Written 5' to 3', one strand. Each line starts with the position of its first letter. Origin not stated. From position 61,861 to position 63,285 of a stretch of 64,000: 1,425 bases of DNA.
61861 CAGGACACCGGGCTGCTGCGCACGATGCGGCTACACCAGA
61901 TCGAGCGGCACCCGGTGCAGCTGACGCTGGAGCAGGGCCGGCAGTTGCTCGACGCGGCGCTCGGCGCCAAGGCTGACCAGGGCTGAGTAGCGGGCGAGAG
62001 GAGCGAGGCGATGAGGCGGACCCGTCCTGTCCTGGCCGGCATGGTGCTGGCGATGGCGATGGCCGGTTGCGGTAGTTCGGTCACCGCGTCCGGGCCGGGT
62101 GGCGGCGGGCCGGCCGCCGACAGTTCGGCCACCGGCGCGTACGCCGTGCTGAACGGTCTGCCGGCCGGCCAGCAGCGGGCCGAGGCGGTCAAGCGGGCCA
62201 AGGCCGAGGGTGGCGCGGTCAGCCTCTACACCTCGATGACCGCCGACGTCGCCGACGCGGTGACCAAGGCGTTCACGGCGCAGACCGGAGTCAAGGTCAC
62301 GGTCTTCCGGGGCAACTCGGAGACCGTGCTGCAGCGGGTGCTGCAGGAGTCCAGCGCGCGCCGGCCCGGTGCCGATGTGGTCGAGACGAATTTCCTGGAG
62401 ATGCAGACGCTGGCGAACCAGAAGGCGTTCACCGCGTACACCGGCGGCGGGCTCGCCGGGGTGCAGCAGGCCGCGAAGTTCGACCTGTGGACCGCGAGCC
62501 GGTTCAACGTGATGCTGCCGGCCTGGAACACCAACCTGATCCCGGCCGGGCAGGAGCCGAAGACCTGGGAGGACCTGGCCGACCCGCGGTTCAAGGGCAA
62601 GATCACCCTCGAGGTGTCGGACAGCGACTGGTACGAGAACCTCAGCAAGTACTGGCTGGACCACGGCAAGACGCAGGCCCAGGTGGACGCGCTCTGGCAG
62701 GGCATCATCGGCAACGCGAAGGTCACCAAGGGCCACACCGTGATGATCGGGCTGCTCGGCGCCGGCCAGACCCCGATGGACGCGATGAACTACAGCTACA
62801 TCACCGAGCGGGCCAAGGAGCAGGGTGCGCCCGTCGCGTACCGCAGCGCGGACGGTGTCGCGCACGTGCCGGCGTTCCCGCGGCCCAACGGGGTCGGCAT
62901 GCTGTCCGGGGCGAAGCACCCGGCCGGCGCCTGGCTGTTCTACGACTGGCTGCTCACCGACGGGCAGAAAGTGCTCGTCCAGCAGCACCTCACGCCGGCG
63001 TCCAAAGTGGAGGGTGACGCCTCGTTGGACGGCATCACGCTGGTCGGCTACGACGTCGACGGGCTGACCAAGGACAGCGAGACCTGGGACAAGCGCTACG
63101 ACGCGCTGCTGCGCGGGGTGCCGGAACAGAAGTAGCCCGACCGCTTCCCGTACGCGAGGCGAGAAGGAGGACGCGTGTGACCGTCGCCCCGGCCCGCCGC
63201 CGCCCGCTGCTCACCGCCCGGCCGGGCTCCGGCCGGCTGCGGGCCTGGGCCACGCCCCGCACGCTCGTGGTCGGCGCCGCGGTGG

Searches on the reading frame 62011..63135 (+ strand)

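Call 9: search_protein_families(library=pfam, proteins=[window:62011-63135:+])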
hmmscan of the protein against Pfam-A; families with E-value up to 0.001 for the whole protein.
window:62011-63135:+ (374 aa): 4 families
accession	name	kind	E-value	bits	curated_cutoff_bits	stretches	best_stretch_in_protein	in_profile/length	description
PF13416.11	SBP_bac_8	-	4.3e-12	46.9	27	1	84-317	2-246/279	Bacterial extracellular solute-binding protein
PF01547.30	SBP_bac_1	-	6.7e-12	46.4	26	1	81-320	11-306/307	Bacterial extracellular solute-binding protein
PF13343.11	SBP_bac_6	-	3.1e-09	37.1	24.6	1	160-330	57-219/245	Bacterial extracellular solute-binding protein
PF13531.11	SBP_bac_11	-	2.2e-07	31.3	25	1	77-325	9-224/227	Bacterial extracellular solute-binding protein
